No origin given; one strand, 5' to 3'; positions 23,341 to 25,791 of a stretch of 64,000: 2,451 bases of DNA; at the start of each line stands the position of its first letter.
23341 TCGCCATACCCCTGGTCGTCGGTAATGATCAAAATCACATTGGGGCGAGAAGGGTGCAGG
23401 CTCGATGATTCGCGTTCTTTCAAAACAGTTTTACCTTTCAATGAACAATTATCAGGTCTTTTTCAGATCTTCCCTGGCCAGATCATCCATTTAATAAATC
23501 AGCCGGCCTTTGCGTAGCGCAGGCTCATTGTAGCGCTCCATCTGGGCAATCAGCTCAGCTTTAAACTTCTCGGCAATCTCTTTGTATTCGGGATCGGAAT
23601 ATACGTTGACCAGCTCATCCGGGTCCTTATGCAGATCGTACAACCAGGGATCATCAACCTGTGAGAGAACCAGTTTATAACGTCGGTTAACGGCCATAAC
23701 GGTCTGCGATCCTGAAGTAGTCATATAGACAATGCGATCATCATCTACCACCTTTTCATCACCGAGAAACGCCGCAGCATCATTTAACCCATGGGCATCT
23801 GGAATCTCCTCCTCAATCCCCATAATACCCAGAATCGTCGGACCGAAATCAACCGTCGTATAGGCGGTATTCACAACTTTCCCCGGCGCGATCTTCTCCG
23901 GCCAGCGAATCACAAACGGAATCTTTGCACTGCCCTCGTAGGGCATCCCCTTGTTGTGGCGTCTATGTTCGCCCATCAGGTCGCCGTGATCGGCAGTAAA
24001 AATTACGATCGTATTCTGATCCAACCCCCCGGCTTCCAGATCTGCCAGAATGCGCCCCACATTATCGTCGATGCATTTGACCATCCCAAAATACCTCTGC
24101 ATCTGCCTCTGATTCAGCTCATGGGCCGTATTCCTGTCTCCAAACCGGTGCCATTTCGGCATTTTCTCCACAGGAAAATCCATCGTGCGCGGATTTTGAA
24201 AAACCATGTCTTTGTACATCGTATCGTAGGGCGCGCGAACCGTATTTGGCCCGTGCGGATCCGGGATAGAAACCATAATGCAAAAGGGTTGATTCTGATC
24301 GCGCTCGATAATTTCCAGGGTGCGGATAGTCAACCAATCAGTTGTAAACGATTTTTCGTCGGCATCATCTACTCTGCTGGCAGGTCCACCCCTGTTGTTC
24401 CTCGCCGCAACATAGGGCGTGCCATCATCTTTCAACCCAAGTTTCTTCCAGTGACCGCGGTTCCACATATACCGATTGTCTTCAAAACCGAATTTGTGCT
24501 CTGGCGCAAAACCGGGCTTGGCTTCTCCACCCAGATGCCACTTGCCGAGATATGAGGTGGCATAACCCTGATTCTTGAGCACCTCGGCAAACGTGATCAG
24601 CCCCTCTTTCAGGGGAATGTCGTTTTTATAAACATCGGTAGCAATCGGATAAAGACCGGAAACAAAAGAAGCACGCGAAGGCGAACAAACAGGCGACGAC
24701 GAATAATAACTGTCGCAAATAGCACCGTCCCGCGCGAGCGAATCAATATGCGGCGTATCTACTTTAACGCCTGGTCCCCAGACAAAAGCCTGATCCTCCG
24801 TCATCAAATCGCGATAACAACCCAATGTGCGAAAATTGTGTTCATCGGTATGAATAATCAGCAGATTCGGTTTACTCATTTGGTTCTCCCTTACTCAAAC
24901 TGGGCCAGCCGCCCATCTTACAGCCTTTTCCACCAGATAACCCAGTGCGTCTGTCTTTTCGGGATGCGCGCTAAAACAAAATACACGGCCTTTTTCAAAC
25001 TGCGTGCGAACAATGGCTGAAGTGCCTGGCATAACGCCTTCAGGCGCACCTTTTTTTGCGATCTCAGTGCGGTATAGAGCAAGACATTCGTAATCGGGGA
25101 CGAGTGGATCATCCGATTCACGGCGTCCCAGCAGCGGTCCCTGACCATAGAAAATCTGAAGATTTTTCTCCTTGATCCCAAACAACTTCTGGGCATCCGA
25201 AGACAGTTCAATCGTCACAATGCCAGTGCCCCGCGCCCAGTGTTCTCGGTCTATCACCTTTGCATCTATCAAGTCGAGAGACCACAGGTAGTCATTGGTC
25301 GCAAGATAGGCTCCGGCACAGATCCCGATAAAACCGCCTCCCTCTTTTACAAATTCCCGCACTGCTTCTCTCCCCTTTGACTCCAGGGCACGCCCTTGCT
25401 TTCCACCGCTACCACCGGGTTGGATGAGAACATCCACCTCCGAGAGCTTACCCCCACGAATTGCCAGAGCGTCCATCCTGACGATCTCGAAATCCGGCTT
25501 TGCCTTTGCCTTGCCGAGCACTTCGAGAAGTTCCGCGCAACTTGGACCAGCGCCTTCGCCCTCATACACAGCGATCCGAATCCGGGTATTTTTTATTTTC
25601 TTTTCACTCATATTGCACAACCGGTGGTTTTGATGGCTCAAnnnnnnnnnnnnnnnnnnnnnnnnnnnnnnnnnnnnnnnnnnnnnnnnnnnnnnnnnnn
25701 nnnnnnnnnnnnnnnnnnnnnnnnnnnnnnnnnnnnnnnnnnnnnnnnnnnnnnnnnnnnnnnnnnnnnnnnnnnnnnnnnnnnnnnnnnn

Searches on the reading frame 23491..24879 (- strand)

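Call 18: search_protein_families(library=pfam, proteins=[window:23491-24879:-], max_evalue=0.001)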
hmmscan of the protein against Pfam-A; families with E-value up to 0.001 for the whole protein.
window:23491-24879:- (462 aa): 4 families
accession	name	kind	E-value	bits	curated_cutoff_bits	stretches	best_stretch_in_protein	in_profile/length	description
PF00884.28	Sulfatase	-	8.8e-52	176.7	25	1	4-355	1-301/301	Sulfatase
PF16347.10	SGSH_C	-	1e-19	71.6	29.3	1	303-446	1-151/154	N-sulphoglucosamine sulphohydrolase, C-terminal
PF01663.27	Phosphodiest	-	2.9e-09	37.4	23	1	41-299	19-220/342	Type I phosphodiesterase / nucleotide pyrophosphatase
PF02995.22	DUF229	-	1.6e-06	27.6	25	1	258-315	301-358/496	Protein of unknown function (DUF229)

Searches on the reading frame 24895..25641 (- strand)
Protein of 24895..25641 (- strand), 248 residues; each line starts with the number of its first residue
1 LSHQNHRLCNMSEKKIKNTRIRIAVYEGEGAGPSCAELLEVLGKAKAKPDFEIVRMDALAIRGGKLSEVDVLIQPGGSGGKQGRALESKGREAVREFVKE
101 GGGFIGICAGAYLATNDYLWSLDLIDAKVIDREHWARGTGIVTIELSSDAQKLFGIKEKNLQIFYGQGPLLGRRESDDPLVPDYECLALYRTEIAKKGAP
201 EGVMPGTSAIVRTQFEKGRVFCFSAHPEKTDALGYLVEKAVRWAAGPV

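Call 3: search_protein_families(library=pfam, proteins=[window:24895-25641:-], max_evalue=0.01)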
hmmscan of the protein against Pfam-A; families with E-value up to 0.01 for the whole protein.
window:24895-25641:- (248 aa): 6 families
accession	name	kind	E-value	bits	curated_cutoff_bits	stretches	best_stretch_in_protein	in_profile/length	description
PF09825.15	BPL_N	-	5.2e-17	62.1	24.2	1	23-127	3-108/283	Biotin-protein ligase, N terminal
PF06283.17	ThuA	-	2.2e-07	31.8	33.4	1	37-127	21-104/209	Trehalose utilisation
PF01965.30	DJ-1_PfpI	-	0.00013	22.3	26.6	1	66-118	59-112/165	DJ-1/PfpI family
PF17385.8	LBP_M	-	0.00026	21.1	25.2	1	62-120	56-116/221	Lacto-N-biose phosphorylase central domain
PF01174.25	SNO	-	0.00055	20.3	27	1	64-128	29-99/188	SNO glutamine amidotransferase family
PF07685.20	GATase_3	-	0.00061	19.9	27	1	56-114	27-88/196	CobB/CobQ-like glutamine amidotransferase domain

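Call 39: search_protein_families(library=ncbifam, proteins=[window:24895-25611:-], max_evalue=0.01)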
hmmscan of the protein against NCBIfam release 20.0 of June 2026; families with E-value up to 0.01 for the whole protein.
window:24895-25611:- (238 aa): 2 families
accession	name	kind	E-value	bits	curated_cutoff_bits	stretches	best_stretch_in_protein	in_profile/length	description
TIGR03800.1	PLP_synth_Pdx2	equivalog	0.0016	18.4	105.55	1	53-127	31-109/184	pyridoxal 5'-phosphate synthase glutaminase subunit PdxT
NF002252.0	PRK01175.1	equivalog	0.0055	15.8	298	0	11-101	4-99/261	phosphoribosylformylglycinamidine synthase subunit PurQ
